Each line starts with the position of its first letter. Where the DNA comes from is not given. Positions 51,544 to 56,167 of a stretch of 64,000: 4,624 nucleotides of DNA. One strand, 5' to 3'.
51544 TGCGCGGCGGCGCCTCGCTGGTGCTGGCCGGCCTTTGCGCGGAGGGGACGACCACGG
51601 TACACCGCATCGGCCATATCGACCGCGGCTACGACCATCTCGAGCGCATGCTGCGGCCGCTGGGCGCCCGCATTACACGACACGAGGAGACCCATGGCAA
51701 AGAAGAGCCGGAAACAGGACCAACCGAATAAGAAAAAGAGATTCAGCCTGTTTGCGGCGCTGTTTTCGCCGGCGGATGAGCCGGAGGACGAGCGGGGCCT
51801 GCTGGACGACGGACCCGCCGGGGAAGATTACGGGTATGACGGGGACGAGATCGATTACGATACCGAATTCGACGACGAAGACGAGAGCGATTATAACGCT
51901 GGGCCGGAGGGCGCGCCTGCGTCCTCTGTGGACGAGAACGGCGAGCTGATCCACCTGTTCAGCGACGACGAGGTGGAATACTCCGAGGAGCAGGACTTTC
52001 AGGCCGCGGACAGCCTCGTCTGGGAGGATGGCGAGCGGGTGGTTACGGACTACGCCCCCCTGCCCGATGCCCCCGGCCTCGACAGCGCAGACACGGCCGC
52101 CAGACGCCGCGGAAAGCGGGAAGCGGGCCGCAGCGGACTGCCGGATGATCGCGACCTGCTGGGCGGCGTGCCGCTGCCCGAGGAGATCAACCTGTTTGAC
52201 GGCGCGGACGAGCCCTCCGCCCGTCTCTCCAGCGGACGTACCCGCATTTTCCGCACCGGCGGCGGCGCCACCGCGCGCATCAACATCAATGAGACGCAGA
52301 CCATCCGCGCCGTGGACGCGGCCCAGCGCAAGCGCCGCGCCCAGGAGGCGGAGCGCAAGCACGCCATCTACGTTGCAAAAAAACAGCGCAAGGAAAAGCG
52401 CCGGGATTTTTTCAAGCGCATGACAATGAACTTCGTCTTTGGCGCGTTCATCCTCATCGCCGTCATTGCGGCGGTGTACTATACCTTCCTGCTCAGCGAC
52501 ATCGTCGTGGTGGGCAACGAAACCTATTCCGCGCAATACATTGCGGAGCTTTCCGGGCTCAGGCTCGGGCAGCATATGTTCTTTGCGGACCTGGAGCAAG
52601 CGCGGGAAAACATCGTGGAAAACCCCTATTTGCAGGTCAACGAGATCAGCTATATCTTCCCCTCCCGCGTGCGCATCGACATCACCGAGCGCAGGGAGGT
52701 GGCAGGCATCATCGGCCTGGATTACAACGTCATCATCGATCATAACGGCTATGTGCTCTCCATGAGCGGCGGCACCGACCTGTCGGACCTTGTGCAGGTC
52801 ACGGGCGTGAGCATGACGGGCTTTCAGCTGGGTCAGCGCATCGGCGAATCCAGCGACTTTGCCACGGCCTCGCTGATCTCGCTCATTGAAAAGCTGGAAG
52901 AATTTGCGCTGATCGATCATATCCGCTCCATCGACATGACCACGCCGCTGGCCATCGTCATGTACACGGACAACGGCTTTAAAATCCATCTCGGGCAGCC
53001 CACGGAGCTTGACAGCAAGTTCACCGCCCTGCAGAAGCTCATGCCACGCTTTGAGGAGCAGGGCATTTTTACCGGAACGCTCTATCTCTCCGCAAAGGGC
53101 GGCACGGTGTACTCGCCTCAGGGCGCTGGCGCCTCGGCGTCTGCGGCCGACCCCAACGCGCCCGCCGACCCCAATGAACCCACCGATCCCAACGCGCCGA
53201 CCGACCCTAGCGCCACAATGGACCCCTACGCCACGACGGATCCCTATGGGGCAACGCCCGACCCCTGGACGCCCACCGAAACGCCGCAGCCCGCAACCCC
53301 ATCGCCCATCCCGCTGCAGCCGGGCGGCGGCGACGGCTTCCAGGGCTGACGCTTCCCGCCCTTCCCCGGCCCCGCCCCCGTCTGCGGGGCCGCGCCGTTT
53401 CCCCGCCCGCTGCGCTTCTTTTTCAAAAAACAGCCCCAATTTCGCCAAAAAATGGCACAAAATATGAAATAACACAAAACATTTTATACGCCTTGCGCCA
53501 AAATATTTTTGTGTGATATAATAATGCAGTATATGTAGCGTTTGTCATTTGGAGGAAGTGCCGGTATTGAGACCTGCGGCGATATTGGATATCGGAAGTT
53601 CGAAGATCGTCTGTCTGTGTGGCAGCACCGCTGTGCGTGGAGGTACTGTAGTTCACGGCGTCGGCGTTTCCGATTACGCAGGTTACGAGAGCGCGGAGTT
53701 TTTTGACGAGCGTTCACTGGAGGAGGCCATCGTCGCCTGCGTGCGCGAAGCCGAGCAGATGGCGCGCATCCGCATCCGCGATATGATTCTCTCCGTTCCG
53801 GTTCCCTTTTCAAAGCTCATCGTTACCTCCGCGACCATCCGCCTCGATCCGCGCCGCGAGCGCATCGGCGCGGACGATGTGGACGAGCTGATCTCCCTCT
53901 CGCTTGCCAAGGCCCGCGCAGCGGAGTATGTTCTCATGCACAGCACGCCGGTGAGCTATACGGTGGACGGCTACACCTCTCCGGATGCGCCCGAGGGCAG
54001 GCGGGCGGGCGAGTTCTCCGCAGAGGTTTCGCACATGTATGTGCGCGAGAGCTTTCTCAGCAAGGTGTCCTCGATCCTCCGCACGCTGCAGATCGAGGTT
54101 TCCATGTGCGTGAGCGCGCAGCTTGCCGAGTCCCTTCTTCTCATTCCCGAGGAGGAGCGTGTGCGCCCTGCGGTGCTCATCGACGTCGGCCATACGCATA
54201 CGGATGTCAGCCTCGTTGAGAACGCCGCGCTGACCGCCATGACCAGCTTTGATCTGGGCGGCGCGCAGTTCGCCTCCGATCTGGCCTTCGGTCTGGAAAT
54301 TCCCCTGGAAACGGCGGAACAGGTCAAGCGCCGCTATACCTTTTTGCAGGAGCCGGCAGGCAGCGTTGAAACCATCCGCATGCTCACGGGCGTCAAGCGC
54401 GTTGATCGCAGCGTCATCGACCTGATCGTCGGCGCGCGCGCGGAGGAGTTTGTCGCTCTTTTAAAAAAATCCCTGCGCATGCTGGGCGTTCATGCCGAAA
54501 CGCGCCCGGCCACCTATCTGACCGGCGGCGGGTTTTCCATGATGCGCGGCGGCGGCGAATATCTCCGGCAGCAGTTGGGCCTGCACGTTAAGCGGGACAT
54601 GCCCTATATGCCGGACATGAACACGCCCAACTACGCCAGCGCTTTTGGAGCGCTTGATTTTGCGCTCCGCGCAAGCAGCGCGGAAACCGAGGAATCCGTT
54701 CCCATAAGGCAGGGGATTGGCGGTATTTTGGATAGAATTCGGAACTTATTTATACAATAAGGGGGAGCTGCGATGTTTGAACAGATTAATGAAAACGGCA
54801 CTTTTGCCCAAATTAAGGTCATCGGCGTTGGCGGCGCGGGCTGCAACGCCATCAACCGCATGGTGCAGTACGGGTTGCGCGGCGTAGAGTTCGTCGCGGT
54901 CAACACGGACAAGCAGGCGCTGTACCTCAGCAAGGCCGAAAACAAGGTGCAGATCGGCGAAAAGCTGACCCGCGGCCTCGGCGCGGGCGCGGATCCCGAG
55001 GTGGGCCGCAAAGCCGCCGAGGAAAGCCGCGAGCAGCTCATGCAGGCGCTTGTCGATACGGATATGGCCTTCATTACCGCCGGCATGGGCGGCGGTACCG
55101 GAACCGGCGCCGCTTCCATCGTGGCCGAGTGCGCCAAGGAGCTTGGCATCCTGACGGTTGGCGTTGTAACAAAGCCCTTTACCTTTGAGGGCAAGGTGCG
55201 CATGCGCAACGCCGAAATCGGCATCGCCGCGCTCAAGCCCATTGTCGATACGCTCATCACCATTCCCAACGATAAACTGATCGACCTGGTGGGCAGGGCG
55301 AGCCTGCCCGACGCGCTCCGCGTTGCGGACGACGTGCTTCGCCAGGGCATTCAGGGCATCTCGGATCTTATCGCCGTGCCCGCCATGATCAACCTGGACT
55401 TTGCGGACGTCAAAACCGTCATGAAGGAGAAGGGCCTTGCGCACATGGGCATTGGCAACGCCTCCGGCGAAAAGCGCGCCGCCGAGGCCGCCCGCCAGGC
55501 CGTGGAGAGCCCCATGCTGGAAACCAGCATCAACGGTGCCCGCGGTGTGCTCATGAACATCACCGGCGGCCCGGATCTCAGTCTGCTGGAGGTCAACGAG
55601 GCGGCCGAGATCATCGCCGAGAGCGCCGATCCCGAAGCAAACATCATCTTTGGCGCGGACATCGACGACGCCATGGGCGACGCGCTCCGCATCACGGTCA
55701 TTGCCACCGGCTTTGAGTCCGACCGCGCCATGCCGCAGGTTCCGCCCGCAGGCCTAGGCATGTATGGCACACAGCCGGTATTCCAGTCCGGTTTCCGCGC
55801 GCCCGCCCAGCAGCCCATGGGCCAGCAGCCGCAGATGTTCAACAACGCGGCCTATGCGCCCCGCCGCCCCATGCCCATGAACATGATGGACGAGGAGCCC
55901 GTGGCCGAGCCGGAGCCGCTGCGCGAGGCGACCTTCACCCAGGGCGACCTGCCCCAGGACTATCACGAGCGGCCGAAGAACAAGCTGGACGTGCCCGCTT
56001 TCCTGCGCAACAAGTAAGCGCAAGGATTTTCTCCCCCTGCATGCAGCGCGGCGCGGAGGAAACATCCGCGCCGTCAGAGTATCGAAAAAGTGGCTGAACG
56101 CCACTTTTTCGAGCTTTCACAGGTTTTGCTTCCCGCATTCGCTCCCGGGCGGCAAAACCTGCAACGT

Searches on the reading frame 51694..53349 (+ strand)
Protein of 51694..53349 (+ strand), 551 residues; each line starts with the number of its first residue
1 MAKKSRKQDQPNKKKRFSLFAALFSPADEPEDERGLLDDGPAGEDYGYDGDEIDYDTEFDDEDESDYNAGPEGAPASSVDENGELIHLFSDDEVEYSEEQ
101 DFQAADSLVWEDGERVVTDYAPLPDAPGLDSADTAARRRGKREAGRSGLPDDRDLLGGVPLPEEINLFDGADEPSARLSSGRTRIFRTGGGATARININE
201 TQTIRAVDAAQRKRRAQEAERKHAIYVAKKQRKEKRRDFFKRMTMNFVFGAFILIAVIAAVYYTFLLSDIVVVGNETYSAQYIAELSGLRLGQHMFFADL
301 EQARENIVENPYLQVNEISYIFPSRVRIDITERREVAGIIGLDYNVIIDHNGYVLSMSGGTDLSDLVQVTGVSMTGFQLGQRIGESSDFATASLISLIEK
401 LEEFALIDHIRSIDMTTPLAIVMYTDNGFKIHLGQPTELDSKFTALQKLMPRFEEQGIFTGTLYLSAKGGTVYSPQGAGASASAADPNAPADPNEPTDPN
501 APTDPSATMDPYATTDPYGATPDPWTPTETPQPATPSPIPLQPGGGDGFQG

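Call 31: search_protein_families(library=pfam, proteins=[window:51694-53349:+], max_evalue=0.00001)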
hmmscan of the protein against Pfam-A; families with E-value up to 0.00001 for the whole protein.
window:51694-53349:+ (551 aa): 2 families
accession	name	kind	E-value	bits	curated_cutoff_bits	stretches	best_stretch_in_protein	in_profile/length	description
PF08478.15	POTRA_1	-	2.4e-12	47.4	23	1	267-333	3-69/69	POTRA domain, FtsQ-type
PF03799.20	FtsQ_DivIB_C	-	1.1e-06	29.9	21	1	346-452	10-102/114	Cell division protein FtsQ/DivIB, C-terminal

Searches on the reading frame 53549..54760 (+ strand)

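Call 31: search_protein_families(library=pfam, proteins=[window:53549-54760:+], max_evalue=0.00001)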
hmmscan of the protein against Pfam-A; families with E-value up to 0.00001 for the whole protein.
window:53549-54760:+ (403 aa): 1 family
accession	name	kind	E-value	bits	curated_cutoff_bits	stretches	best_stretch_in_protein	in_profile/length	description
PF14450.12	FtsA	-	3.5e-18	66.6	31.8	1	209-367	1-127/127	Cell division protein FtsA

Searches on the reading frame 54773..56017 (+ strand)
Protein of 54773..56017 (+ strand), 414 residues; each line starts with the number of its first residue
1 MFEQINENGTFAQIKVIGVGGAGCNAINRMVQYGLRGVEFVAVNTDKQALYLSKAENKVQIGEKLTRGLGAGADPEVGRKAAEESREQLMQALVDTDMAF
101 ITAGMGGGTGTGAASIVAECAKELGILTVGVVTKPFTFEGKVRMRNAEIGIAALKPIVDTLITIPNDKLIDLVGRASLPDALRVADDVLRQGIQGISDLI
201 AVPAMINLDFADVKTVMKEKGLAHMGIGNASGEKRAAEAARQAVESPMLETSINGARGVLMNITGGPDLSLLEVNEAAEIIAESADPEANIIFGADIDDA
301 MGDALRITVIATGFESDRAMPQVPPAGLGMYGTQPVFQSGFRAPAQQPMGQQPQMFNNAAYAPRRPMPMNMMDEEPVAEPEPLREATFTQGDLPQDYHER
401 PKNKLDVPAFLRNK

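Call 31: search_protein_families(library=pfam, proteins=[window:54773-56017:+], max_evalue=0.00001)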
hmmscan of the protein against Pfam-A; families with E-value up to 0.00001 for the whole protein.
window:54773-56017:+ (414 aa): 2 families
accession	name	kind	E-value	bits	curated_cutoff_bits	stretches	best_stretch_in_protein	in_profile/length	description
PF00091.31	Tubulin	-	1.5e-51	175.8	33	1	13-173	1-189/190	Tubulin/FtsZ family, GTPase domain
PF12327.13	FtsZ_C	-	1.7e-36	124.8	27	1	221-315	1-95/95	FtsZ family, C-terminal domain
